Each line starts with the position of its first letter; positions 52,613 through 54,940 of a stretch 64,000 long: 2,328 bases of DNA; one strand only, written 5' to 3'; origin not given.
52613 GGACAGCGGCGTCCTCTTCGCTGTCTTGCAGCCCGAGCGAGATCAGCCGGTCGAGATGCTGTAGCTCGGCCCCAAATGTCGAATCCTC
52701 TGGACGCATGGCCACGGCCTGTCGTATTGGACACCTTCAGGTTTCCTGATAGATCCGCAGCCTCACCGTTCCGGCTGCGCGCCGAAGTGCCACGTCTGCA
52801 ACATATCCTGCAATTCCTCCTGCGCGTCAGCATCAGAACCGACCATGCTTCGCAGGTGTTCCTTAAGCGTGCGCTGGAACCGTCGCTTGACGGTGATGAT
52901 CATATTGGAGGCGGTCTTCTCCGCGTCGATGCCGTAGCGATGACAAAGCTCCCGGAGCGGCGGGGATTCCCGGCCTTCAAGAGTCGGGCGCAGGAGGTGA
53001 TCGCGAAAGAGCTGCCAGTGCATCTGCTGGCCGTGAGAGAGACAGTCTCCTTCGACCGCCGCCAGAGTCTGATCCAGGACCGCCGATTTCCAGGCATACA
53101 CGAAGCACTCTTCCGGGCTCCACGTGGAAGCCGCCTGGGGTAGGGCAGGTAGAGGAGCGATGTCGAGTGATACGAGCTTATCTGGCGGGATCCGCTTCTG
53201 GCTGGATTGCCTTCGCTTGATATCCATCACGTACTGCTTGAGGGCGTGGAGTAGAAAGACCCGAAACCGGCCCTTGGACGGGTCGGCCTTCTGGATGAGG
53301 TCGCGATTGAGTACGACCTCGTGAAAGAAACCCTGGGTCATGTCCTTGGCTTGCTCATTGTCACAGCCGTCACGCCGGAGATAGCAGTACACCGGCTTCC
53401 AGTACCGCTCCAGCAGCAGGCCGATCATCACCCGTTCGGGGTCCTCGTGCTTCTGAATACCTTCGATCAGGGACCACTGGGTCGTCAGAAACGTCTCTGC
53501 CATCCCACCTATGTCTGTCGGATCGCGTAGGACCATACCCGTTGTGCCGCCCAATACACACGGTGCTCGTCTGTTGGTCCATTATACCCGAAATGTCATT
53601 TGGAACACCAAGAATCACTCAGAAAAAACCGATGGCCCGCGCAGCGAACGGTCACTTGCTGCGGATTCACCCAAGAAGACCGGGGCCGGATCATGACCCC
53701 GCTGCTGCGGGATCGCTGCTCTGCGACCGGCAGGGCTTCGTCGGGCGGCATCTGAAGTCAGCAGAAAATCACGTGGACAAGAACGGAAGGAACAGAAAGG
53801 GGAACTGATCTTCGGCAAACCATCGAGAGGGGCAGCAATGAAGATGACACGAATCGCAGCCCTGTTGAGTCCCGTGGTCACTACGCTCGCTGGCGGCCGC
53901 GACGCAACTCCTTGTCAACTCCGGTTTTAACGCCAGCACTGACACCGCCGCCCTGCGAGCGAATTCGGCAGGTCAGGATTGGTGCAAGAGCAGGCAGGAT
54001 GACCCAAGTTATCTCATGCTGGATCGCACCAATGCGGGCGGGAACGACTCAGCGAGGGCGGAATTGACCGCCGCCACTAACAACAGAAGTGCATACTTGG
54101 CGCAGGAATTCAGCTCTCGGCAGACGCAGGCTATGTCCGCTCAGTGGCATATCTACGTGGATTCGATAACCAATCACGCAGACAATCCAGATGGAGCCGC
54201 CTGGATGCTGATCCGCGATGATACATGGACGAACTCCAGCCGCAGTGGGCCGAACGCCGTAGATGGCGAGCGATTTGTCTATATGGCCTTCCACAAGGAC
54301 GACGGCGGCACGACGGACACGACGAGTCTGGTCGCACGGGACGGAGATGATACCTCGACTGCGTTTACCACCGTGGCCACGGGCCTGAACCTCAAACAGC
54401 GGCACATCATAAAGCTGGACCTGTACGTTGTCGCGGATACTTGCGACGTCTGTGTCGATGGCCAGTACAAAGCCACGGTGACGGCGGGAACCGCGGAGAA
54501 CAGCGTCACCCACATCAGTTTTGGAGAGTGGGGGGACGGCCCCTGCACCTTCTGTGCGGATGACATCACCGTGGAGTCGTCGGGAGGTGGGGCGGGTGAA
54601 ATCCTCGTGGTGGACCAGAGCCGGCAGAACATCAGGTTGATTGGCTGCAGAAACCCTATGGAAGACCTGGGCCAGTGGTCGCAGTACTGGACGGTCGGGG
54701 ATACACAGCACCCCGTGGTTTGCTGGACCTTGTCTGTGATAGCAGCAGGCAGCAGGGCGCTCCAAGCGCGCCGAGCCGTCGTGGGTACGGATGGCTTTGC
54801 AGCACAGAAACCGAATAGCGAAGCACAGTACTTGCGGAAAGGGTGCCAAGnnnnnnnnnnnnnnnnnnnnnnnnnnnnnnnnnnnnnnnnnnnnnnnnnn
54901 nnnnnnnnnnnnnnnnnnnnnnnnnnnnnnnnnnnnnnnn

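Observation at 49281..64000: Candidate new envelope system: ECF/STK pair divergent from three tandem genes for giant secreted PASTA-CARDB proteins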

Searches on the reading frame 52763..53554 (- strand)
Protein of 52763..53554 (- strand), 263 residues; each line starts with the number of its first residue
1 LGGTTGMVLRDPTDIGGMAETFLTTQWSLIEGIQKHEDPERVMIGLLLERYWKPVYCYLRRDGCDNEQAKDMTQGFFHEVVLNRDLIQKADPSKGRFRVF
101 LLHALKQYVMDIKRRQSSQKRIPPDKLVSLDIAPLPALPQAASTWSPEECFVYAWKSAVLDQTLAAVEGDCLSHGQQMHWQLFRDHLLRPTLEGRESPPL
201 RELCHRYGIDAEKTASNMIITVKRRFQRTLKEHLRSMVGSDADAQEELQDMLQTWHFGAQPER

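Call 6: search_protein_families(library=pfam, proteins=[window:52763-53554:-], max_evalue=0.01)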
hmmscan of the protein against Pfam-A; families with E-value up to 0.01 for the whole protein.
window:52763-53554:- (263 aa): 1 family
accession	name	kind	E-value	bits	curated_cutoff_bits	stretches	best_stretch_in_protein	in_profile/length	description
PF04542.20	Sigma70_r2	-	2.1e-05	24.6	24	0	48-117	2-69/71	Sigma-70 region 2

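Call 34: search_protein_families(library=ncbifam, proteins=[window:52763-53506:-], max_evalue=0.01)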
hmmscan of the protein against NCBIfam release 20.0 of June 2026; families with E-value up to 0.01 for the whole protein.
window:52763-53506:- (247 aa): 3 families
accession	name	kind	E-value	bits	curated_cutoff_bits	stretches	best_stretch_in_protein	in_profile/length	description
NF009166.1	PRK12513.1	equivalog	8.7e-06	25.6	206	1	30-109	26-101/193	RNA polymerase sigma factor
TIGR02937.1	sigma70-ECF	superfamily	0.00017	21.3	42.9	1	31-152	6-119/165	sigma-70 family RNA polymerase sigma factor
TIGR02952.1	Sig70_famx2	equivalog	0.00066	19.6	206.45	1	18-113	3-95/170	ECF subfamily RNA polymerase sigma factor, BldN family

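Call 38: find_related_loci(query=A2, collection=genome_contigs, flank=10000)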
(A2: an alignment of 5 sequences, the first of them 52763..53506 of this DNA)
Query A2 (247 aa) in genome_contigs; peptide patterns used: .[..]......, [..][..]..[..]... (x = any residue, [..] = any of these).
193 stretches matched a pattern; 105 encode a relative of the query (tblastn E <= 1e-3); the best 80 are kept; 78 distinct loci.
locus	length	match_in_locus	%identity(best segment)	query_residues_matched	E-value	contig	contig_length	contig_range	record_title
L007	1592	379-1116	75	1-246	3e-139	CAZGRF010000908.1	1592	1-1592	MAG TPA_asm: uncultured Pirellulales bacterium isolate SRP214966_co4_110 genome assembly, contig: NODE_180612_length_159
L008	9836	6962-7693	72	1-244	5e-128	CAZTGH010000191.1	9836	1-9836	MAG TPA_asm: uncultured Pirellulales bacterium isolate SRP332253_co2_232 genome assembly, contig: NODE_6986_length_9836_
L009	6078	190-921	70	1-244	4e-121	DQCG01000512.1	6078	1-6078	MAG TPA_asm: Phycisphaerales bacterium isolate UBA9295 contig_10773, whole genome shotgun sequence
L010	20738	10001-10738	75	1-246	1e-130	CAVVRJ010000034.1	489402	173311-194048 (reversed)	MAG: uncultured Planctomycetota bacterium isolate MFD03726.bin.2.7 genome assembly, contig: contig_48660, whole genome s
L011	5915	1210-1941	64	1-244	6e-112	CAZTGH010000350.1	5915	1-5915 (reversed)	MAG TPA_asm: uncultured Pirellulales bacterium isolate SRP332253_co2_232 genome assembly, contig: NODE_14580_length_5915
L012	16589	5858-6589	62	1-244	1e-104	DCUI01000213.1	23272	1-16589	MAG TPA_asm: Phycisphaerales bacterium UBA2218 UBA2218_contig_3060, whole genome shotgun sequence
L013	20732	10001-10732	61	1-244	1e-103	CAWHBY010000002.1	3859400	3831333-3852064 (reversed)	MAG: uncultured Phycisphaerae bacterium isolate MFD00905.bin.1.20 genome assembly, contig: contig_19850, whole genome sh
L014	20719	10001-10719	64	1-244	4e-96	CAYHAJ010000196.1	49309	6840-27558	MAG TPA_asm: uncultured Pirellulales bacterium isolate ERP119294_co2_505 genome assembly, contig: k141_3333317, whole ge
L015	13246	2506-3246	56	1-247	7e-94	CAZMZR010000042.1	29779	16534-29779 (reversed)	MAG TPA_asm: uncultured Pirellulales bacterium isolate binchicken_co34_522 genome assembly, contig: NODE_2271_length_297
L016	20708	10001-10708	57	1-236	1e-93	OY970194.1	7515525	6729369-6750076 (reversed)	MAG: Sedimentisphaerales bacterium isolate MFD00905.bin.c.1 genome assembly, chromosome: 1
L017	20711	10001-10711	59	1-237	2e-93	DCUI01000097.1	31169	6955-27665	MAG TPA_asm: Phycisphaerales bacterium UBA2218 UBA2218_contig_85074, whole genome shotgun sequence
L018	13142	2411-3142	57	1-244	7e-92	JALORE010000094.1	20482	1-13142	MAG: Planctomycetota bacterium isolate Prado173 scaffold_2905, whole genome shotgun sequence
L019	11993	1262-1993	57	1-244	6e-92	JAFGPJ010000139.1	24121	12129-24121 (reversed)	MAG: Sedimentisphaerales bacterium isolate Zod_Metabat.683 k87_2542798, whole genome shotgun sequence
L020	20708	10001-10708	58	1-236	5e-92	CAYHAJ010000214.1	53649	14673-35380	MAG TPA_asm: uncultured Pirellulales bacterium isolate ERP119294_co2_505 genome assembly, contig: k141_1561032, whole ge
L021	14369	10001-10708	58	1-236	2e-91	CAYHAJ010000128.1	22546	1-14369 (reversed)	MAG TPA_asm: uncultured Pirellulales bacterium isolate ERP119294_co2_505 genome assembly, contig: k141_16939, whole geno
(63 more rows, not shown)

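Call 50: search_protein_families(library=pfam, alignment_id=A3, max_evalue=0.001)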
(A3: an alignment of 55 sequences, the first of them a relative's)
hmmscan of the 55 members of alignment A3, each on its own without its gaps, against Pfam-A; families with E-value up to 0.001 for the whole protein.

A. member 1, L013:8306-9718:- (470 aa): 6 families
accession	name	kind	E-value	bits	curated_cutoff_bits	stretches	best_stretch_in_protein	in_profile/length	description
PF13472.12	Lipase_GDSL_2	-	3.6e-19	70.4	32.9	1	27-204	1-177/178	GDSL-like Lipase/Acylhydrolase family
PF13385.13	Laminin_G_3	-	8e-18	65.5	27.6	1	327-469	2-146/151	Concanavalin A-like lectin/glucanases superfamily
PF00657.28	Lipase_GDSL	-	3.5e-11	44.1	23.6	1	25-209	1-207/208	GDSL-like Lipase/Acylhydrolase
PF04311.20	DUF459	-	0.00026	20.8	27.2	0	189-211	173-195/197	Protein of unknown function (DUF459)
PF00404.24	Dockerin_1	-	0.00089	19.8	22.9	0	222-243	3-24/57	Dockerin type I domain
PF02210.31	Laminin_G_2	-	0.0009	20.2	22.9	0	376-463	27-123/126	Laminin G domain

B. families by the number of members that match (of 55 scanned): 44 families (the first 25 are shown)
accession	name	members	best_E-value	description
PF13385.13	Laminin_G_3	29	1.5e-30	Concanavalin A-like lectin/glucanases superfamily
PF02210.31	Laminin_G_2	24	8.8e-08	Laminin G domain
PF07676.18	PD40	22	9.2e-38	WD40-like Beta Propeller Repeat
PF00404.24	Dockerin_1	12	2.6e-06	Dockerin type I domain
PF01344.31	Kelch_1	8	3.1e-68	Kelch motif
PF25210.1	Kelch_FKB95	8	1.7e-49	FKB95, Kelch-repeats domain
PF13964.12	Kelch_6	8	1.3e-44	Kelch motif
PF07646.21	Kelch_2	8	2.2e-37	Kelch motif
PF13415.12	Kelch_3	8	3.6e-35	Galactose oxidase, central domain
PF24681.1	Kelch_KLHDC2_KLHL20_DRC7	8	2.9e-33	KLHDC2/KLHL20/DRC7 Kelch-repeats domain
PF13418.12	Kelch_4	8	9.5e-28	Galactose oxidase, central domain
PF24981.1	Beta-prop_ATRN-LZTR1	8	7.2e-26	Attractin/LZTR1 beta-propeller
PF24996.1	NANM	8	2.3e-20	N-acetylneuraminate epimerase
PF13854.13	Kelch_HCF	8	1.2e-10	Host cell factor, Kelch-repeats domain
PF00754.31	F5_F8_type_C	6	3.7e-12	F5/8 type C domain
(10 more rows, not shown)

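Call 57: find_related_loci(query=window:52763-53536:-, collection=metagenome_contigs, flank=10000)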
Query window:52763-53536:- (257 aa) in metagenome_contigs; peptide patterns used: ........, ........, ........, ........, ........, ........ (x = any residue, [..] = any of these).
31 stretches matched a pattern, but none encodes a relative of the query by tblastn (E <= 1e-3).

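Call 59: find_related_loci(query=A4, collection=metagenome_contigs, flank=10000)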
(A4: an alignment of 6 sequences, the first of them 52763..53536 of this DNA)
Query A4 (257 aa) in metagenome_contigs; peptide patterns used: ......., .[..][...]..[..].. (x = any residue, [..] = any of these).
600 stretches matched a pattern (row limit reached: there are more); 469 encode a relative of the query (tblastn E <= 1e-3); the best 80 are kept; 80 distinct loci.
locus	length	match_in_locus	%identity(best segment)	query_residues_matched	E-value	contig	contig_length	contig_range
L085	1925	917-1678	84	1-254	1e-158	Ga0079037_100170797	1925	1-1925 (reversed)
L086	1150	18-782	76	1-255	1e-151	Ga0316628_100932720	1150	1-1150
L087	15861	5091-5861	75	1-257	1e-136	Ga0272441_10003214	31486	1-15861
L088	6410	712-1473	72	1-254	2e-130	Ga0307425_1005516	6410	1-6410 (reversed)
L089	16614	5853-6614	72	1-254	2e-129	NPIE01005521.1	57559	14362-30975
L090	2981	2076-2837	64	1-254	2e-115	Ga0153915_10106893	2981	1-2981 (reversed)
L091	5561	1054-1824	63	1-257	8e-112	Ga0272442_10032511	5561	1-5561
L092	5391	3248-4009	62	1-254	2e-108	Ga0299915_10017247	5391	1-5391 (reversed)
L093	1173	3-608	76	53-254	1e-115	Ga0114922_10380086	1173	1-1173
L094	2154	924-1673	61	5-254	5e-105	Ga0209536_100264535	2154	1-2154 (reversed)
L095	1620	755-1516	59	1-257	3e-106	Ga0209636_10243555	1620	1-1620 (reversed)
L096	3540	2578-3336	57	5-257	2e-100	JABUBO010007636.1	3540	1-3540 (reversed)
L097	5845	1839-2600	57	1-254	7e-99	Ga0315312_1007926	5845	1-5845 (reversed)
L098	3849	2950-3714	57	1-257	8e-100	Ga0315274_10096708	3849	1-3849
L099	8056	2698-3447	56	5-254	4e-98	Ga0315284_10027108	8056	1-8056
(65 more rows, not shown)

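Call 89: search_solved_structures(query=A2, max_evalue=1)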
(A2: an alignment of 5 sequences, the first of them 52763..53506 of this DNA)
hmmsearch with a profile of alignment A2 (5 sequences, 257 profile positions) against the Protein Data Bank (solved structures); distinct sequences matched with E-value up to 1: 1.
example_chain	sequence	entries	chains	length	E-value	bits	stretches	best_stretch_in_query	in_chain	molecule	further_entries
1jjr_A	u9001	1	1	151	0.0013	21.4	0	178-224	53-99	THYROID AUTOANTIGEN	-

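Call 101: predict_structure(protein=window:52763-53536:-)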
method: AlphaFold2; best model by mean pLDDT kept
length: 257 residues; sequences in the alignment: 1
mean_pLDDT: 49.7   pTM: 0.41
mean pLDDT of the five models: 49.7, 49.3, 46.6, 45.3, 38.9
residues with pLDDT >= 90: 0; 70-90: 34; 50-70: 81; < 50: 142
segments of 3 or more residues with pLDDT < 50: 1-53, 74-101, 103-149, 252-257
pLDDT, mean of each block of 10 residues (from residue 1): 30 33 35 41 46 53 56 48 40 46 47 33 28 37 43 60 71 75 61 71 64 69 66 51 52 33
secondary structure, 60 per line:
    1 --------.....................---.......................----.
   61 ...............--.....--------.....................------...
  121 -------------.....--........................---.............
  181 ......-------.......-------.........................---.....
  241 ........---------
elements in order: H9-29 H33-55 H60-75 H78-82 H91-111 H134-138 H141-164 H168-186 H194-200 H208-232 H236-248

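Call 102: search_protein_representatives(protein=window:52763-53536:-)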
Query: 257 residues. Proteins with E-value up to 0.001 (for the whole library): 10760; up to 1e-10: 5881; up to 1e-30: 241. The best 150 are listed.
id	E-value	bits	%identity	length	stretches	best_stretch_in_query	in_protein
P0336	8.2e-85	300.6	56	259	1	4-247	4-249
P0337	1.7e-80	286.5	51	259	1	3-247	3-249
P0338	3.1e-72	259.4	50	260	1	1-248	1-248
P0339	3.7e-67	242.8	45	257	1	4-248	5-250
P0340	1.1e-66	241.3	47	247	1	10-248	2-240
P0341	1.1e-66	241.3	57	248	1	37-226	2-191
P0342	3.4e-66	239.6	46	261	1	3-248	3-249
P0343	5.4e-66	239.0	46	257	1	5-245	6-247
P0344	5.9e-66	238.8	46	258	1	5-246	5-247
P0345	1.5e-65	237.5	46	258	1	6-248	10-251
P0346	1.7e-62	227.5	45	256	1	5-252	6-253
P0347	8.8e-62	225.2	45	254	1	4-247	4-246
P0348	5.7e-61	222.5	45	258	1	12-246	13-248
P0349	1.2e-59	218.2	49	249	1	4-247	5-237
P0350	2.1e-59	217.4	45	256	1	4-249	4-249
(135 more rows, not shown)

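Call 104: search_solved_structures(query=A7, max_evalue=1)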
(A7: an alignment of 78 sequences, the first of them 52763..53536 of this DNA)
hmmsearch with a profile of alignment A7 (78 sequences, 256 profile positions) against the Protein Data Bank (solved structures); distinct sequences matched with E-value up to 1: 12.
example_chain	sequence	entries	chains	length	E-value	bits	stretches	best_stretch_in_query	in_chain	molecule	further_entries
7bqr_A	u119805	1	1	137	0.021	17.2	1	196-253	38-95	Mussoc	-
6dxo_A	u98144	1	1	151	0.025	16.9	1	32-77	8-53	RNA polymerase ECF-subfamily sigma factor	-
9up5_A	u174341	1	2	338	0.088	15.1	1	152-213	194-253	Lipopolysaccharide assembly protein B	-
2kzf_A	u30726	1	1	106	0.098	15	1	78-109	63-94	Ribosome-binding factor A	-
2q1z_A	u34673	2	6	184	0.14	14.5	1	17-83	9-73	RpoE, ECF SigE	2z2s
7dns_A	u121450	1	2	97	0.2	14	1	78-111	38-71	de novo designed protein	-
9cc5_A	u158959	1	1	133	0.65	12.3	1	200-247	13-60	Amylin-NHO-22 Binder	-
3ukg_A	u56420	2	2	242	0.81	12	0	70-119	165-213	DNA-binding protein RAP1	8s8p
9m9d_F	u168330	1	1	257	0.82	11.9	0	38-77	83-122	ECF RNA polymerase sigma factor SigE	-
1ign_A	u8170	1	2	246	0.86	11.9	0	70-119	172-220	PROTEIN (RAP1)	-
9m9e_F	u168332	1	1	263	0.87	11.9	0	38-77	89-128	ECF RNA polymerase sigma factor SigE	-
9m98_F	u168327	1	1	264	0.87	11.8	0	38-77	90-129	ECF RNA polymerase sigma factor SigE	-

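Call 106: search_protein_families(library=pfam, alignment_id=A7, max_evalue=0.01)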
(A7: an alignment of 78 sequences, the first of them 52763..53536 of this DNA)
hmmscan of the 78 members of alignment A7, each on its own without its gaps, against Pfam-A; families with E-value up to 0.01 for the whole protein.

A. member 1, window:52763-53536:- (257 aa): 1 family
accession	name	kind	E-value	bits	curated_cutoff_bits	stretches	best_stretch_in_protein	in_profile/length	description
PF04542.20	Sigma70_r2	-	2e-05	24.8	24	0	42-111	2-69/71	Sigma-70 region 2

B. families by the number of members that match (of 78 scanned): 11 families
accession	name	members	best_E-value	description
PF04542.20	Sigma70_r2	37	4.2e-08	Sigma-70 region 2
PF20432.4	Xre-like-HTH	1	0.0011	Antitoxin Xre-like helix-turn-helix domain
PF05920.17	Homeobox_KN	1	0.0016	Homeobox KN domain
PF04545.22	Sigma70_r4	1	0.0033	Sigma-70, region 4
PF13412.12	HTH_24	1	0.0033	Winged helix-turn-helix DNA-binding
PF13518.12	HTH_28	1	0.0038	Helix-turn-helix domain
PF08279.18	HTH_11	1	0.0052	HTH domain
PF09339.16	HTH_IclR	1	0.0056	IclR helix-turn-helix domain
PF07638.17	Sigma70_ECF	1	0.0058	ECF sigma factor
PF03747.19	ADP_ribosyl_GH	1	0.0074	ADP-ribosylglycohydrolase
PF01527.26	HTH_Tnp_1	1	0.0095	Transposase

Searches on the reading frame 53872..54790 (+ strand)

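Call 6: search_protein_families(library=pfam, proteins=[window:53872-54790:+], max_evalue=0.01)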
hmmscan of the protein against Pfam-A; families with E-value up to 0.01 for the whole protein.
window:53872-54790:+ (306 aa): 0 families

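Call 34: search_protein_families(library=ncbifam, proteins=[window:53872-54790:+], max_evalue=0.01)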
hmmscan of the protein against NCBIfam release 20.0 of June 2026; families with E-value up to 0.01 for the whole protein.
window:53872-54790:+ (306 aa): 0 families

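Call 67: search_solved_structures(query=window:53872-54700:+, max_evalue=1)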
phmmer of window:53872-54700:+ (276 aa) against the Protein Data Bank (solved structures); distinct sequences matched with E-value up to 1: 1.
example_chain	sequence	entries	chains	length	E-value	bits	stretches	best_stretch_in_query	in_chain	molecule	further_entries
9e2g_1Q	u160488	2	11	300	0.72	12.4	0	125-171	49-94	PACRGA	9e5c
